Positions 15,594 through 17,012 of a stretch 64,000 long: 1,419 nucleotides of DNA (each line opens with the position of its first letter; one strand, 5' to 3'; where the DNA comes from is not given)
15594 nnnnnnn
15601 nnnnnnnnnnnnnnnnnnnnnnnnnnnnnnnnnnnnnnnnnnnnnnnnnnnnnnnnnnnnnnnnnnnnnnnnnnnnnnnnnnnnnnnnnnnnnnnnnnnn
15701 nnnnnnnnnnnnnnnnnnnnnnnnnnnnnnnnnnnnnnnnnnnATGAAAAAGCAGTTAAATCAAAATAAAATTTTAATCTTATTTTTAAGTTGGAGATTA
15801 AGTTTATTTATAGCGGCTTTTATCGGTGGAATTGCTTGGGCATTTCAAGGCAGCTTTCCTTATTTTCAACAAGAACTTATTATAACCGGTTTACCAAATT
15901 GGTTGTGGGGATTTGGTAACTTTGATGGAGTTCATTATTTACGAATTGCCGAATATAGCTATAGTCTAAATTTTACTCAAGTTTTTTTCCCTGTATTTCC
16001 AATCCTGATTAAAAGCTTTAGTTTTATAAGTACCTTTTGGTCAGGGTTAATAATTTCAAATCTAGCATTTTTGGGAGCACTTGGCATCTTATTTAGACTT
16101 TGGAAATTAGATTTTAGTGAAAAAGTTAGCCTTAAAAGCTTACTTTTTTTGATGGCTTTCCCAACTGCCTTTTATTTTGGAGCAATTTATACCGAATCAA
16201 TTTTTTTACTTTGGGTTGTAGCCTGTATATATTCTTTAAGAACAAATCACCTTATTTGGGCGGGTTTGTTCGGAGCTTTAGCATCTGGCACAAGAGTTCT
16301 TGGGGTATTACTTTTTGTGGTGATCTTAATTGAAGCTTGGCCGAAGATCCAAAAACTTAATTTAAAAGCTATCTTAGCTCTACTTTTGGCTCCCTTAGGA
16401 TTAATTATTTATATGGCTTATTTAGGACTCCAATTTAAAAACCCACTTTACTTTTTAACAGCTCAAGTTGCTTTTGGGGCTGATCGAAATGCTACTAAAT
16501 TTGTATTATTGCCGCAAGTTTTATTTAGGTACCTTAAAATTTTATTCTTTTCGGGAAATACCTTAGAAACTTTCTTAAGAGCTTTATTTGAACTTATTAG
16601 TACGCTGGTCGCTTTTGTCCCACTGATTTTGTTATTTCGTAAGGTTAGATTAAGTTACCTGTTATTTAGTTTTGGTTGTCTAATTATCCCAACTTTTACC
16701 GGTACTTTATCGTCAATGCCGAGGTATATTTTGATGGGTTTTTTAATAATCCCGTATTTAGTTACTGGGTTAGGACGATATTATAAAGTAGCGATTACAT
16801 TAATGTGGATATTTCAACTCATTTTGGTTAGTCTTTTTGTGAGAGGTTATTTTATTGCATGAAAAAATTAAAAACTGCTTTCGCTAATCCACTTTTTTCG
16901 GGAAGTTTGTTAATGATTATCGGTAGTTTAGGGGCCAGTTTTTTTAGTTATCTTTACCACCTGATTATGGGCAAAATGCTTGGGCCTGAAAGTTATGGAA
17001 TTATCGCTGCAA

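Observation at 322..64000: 64-kb uninterrupted glycan-assembly supercluster with extreme glycosyltransferase paralogy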

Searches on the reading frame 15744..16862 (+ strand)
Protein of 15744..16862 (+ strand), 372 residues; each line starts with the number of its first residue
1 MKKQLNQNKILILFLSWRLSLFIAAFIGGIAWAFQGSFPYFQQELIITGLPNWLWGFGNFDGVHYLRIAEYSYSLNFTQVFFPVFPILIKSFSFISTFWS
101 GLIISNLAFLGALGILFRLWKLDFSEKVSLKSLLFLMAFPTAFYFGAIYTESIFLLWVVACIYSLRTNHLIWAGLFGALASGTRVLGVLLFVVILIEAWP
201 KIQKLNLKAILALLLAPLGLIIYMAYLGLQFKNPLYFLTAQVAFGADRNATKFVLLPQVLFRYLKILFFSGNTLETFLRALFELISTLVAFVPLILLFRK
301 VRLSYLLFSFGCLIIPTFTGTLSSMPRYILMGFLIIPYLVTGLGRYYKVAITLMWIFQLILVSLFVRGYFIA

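Call 5: search_protein_families(library=pfam, proteins=[window:15744-16862:+], max_evalue=0.01)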
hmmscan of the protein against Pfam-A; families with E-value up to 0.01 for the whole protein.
window:15744-16862:+ (372 aa): 1 family
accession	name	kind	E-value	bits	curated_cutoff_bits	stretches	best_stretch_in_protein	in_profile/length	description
PF04188.19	Mannosyl_trans2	-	7.5e-05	22.7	22.4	1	52-189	53-204/443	Mannosyltransferase (PIG-V)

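Call 32: search_protein_families(library=ncbifam, proteins=[window:15744-16862:+], max_evalue=0.1)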
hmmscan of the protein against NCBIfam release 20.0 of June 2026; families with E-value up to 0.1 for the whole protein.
window:15744-16862:+ (372 aa): 0 families
